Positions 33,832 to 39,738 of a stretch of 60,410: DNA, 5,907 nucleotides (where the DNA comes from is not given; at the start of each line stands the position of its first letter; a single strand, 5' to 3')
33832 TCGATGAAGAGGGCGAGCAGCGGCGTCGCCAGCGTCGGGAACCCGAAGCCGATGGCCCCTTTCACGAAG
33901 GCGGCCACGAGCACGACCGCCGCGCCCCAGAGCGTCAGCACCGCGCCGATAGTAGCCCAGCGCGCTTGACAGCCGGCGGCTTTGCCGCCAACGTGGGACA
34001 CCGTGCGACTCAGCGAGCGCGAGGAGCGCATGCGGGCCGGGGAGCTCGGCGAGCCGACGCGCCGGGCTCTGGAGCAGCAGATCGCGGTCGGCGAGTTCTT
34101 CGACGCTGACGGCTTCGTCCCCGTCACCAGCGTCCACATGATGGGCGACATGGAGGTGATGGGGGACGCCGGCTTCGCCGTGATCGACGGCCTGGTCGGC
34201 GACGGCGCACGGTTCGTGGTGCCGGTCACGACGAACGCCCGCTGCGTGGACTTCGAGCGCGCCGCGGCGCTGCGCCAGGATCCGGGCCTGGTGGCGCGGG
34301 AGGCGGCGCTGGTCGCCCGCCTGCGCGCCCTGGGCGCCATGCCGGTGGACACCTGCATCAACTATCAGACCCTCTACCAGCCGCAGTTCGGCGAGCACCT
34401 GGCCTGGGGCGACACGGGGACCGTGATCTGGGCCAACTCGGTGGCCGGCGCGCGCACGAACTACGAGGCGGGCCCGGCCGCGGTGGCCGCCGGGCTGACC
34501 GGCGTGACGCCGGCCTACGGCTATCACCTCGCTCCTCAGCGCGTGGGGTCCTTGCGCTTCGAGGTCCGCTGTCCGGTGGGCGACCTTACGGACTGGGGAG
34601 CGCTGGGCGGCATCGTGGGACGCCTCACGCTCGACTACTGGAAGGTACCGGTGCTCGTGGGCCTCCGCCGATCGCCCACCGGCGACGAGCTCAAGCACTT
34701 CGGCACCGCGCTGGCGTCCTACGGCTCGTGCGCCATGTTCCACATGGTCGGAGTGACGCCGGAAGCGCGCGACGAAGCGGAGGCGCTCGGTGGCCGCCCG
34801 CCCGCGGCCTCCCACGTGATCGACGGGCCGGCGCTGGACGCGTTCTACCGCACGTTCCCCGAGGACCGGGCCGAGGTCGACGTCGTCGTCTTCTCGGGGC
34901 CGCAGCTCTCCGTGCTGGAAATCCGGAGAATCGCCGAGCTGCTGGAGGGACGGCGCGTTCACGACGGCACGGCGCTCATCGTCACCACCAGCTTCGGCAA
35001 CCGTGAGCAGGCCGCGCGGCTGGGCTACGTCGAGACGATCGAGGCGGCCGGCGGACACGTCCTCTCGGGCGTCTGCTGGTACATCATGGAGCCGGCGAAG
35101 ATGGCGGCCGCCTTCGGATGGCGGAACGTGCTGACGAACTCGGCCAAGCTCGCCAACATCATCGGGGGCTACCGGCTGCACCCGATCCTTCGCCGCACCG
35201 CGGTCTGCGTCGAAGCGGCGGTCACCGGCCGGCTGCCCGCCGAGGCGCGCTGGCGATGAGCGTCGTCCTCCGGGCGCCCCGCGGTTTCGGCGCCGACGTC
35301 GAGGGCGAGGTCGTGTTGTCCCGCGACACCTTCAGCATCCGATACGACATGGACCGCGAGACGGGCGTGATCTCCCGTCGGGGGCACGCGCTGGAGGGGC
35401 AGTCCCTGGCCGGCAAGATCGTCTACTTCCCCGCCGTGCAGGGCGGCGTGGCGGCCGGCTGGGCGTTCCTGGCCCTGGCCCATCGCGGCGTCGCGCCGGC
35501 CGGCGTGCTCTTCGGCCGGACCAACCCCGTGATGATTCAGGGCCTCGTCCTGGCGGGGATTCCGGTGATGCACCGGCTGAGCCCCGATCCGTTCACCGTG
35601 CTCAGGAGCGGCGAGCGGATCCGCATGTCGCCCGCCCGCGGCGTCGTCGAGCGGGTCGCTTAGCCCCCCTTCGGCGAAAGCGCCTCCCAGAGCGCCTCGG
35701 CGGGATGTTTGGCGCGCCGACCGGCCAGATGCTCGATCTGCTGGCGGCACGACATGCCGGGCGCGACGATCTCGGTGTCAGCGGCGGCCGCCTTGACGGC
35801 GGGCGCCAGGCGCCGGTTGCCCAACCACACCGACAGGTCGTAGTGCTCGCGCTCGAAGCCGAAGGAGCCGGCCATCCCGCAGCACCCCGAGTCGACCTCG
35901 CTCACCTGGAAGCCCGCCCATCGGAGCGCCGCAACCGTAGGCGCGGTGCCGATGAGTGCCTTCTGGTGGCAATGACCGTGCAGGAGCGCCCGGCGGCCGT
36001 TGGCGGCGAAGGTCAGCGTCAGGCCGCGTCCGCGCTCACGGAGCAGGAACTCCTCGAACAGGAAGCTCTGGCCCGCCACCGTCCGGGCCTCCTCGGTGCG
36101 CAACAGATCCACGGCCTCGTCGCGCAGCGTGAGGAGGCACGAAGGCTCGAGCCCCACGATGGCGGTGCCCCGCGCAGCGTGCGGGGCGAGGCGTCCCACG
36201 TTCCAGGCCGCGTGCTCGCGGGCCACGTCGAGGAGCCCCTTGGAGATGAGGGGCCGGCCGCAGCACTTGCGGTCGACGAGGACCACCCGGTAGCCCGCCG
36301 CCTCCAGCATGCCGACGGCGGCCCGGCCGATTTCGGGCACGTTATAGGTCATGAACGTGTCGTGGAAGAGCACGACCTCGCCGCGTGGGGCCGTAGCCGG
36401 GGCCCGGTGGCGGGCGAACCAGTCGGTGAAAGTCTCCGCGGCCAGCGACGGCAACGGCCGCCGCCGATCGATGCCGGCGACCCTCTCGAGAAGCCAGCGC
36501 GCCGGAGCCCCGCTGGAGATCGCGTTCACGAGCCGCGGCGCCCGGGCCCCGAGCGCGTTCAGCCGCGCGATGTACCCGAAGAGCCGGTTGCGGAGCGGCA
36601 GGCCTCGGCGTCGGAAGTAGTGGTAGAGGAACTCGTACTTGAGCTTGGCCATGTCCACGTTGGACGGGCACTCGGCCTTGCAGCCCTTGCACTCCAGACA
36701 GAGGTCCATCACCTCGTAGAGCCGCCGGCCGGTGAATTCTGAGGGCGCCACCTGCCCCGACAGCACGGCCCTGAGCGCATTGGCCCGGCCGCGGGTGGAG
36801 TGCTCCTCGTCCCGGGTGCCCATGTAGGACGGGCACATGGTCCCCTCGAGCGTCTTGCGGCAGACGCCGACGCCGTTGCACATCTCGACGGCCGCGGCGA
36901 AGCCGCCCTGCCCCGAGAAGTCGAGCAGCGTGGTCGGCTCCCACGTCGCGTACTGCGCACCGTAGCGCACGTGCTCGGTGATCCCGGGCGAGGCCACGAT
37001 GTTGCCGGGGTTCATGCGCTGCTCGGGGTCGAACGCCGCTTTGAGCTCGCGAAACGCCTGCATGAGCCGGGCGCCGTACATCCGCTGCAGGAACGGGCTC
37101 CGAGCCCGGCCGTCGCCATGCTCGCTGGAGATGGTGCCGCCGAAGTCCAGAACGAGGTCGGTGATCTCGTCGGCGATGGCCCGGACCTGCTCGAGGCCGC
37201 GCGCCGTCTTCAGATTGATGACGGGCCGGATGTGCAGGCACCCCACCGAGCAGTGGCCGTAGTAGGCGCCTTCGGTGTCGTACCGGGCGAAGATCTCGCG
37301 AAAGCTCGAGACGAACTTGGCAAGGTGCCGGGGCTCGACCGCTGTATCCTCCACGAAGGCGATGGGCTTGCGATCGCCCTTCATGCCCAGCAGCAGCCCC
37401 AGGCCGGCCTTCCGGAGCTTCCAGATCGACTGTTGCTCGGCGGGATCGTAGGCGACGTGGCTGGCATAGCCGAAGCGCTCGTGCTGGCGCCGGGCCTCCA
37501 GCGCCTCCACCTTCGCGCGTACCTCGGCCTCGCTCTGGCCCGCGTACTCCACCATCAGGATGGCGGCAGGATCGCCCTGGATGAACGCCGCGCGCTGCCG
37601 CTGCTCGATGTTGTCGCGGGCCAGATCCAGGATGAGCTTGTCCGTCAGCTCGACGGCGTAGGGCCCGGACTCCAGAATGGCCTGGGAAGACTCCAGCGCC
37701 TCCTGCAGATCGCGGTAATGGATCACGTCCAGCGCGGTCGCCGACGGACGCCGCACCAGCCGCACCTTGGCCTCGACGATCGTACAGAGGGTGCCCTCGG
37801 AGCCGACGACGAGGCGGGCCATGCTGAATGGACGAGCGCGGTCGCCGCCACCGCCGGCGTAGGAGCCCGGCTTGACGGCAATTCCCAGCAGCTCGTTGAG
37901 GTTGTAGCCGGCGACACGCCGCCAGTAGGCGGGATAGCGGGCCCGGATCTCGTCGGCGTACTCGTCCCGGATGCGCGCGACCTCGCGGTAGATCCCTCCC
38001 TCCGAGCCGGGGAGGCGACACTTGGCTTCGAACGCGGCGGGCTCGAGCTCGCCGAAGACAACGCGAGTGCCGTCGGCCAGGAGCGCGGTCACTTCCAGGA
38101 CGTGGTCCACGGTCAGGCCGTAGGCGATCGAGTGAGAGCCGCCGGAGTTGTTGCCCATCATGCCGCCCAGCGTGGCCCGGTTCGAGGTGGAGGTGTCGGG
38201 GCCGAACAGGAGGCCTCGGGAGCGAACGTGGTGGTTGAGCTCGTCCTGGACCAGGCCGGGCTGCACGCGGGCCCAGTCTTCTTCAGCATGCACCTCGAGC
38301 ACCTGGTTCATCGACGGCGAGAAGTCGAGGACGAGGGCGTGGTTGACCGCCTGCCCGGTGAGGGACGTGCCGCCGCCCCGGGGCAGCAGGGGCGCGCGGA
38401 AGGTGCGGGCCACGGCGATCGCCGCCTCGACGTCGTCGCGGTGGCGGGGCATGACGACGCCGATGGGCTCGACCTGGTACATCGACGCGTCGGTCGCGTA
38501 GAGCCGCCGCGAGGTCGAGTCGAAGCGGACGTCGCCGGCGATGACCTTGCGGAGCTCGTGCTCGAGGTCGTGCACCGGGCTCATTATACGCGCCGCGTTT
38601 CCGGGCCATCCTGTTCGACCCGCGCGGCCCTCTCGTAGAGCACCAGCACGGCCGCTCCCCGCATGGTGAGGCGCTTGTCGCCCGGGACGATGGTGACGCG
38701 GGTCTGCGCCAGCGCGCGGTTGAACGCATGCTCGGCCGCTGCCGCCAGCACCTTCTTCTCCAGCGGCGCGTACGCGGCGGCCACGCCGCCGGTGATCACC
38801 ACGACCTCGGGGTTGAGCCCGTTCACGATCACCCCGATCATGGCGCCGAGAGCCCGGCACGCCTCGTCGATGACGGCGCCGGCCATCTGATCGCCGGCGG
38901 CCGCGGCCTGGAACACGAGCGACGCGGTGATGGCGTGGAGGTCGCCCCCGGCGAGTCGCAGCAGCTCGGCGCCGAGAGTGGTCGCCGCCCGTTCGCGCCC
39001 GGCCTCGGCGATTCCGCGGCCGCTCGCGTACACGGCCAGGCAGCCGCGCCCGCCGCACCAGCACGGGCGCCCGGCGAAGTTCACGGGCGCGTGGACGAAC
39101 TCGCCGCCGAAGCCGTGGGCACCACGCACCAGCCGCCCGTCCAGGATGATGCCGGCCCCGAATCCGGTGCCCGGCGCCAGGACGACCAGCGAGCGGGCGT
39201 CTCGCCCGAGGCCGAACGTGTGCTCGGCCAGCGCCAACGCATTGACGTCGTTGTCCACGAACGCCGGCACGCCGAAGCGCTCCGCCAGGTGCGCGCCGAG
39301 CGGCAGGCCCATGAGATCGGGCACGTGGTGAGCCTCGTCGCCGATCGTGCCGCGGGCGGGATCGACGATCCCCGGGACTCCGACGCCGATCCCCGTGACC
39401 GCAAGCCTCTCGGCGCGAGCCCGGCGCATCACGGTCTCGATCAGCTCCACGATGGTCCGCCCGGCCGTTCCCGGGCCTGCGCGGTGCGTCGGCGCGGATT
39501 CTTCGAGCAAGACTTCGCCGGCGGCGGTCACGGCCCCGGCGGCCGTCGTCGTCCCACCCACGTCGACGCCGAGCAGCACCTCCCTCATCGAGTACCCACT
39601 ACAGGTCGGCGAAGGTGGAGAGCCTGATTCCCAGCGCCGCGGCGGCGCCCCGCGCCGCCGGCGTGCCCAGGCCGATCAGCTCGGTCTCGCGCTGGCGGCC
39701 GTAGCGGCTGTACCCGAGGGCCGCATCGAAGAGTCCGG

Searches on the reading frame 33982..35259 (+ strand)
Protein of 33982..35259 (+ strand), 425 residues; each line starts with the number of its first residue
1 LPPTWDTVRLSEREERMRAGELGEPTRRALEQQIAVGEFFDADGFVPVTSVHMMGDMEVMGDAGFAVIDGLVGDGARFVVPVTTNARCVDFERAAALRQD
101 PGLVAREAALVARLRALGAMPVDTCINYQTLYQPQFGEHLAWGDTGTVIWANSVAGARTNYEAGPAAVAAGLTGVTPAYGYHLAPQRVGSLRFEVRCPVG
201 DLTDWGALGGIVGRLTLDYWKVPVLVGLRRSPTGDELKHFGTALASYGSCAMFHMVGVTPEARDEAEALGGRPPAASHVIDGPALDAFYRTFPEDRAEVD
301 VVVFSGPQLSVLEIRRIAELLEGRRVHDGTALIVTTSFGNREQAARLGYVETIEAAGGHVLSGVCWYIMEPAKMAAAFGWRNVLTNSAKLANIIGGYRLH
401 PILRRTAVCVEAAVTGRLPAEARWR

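Call 66: search_protein_families(library=pfam, proteins=[window:33982-35259:+], max_evalue=0.00001)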
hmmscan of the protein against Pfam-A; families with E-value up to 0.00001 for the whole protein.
window:33982-35259:+ (425 aa): 1 family
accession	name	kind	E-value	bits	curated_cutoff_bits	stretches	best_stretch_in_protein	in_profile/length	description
PF04412.18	AcnX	-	1.3e-107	360.4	31.5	1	9-411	2-400/400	Aconitase X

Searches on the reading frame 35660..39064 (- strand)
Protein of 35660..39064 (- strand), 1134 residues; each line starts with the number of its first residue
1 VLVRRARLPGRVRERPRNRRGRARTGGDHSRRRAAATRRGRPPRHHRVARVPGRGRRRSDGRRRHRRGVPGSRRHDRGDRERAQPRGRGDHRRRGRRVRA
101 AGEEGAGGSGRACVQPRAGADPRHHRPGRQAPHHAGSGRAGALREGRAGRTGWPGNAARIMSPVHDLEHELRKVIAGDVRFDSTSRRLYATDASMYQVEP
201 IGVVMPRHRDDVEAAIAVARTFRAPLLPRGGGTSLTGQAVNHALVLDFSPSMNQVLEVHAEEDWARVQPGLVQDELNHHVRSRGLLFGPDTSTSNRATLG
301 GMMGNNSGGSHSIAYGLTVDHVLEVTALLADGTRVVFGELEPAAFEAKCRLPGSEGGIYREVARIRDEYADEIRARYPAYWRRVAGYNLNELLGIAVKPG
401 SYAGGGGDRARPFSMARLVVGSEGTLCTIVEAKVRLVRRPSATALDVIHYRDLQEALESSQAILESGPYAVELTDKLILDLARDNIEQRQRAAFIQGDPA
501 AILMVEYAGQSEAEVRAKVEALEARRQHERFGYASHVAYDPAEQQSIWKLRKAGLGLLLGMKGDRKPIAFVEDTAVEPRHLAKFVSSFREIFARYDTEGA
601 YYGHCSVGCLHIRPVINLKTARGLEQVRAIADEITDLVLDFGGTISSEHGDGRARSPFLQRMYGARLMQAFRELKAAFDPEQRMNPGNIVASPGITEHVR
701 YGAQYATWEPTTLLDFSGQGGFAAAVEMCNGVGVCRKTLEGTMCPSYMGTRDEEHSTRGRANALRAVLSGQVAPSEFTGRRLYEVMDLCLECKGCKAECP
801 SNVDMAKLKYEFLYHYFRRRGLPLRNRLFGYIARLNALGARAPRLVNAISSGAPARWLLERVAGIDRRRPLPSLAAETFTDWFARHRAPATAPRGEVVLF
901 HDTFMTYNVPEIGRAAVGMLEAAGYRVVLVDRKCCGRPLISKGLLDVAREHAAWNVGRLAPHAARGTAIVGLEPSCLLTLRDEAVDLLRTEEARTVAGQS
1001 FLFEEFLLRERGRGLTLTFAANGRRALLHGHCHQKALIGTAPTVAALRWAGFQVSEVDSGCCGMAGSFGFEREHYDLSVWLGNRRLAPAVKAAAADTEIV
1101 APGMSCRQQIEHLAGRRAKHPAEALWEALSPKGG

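Call 24: search_protein_families(library=pfam, proteins=[window:35660-39064:-], max_evalue=0.001)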
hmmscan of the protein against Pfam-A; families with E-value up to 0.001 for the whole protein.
window:35660-39064:- (1134 aa): 5 families
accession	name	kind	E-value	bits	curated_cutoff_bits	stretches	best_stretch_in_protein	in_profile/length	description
PF02913.24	FAD-oxidase_C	-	3.1e-54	184.7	21.2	1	440-689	2-248/248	FAD linked oxidases, C-terminal domain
PF01565.28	FAD_binding_4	-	6.5e-37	126.8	26.4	1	200-336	1-137/139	FAD binding domain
PF13534.11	Fer4_17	-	1.7e-08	35.3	22.2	1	729-804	2-61/61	4Fe-4S dicluster domain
PF13183.11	Fer4_8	-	2.8e-08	34.6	27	1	726-803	2-68/68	4Fe-4S dicluster domain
PF02754.22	CCG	-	8.8e-05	23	20.6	0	904-981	9-85/85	Cysteine-rich domain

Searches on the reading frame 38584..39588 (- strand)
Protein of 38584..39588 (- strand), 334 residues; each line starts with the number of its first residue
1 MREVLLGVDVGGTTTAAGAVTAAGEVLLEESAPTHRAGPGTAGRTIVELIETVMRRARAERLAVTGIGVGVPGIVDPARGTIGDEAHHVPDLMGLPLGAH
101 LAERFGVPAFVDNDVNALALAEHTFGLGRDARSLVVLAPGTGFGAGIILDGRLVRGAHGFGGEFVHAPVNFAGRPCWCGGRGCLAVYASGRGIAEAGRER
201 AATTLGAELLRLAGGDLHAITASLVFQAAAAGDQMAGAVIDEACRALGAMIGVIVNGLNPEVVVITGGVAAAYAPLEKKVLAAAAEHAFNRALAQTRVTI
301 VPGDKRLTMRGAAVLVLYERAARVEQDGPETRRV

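Call 24: search_protein_families(library=pfam, proteins=[window:38584-39588:-], max_evalue=0.001)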
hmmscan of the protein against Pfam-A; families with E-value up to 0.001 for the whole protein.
window:38584-39588:- (334 aa): 2 families
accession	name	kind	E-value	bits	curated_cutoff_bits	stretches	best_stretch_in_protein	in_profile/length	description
PF00480.26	ROK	-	1.7e-56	192.3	22.9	1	6-317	2-292/294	ROK family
PF01869.26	BcrAD_BadFG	-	2.2e-08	34.4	31.5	1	6-80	1-78/271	BadF/BadG/BcrA/BcrD ATPase family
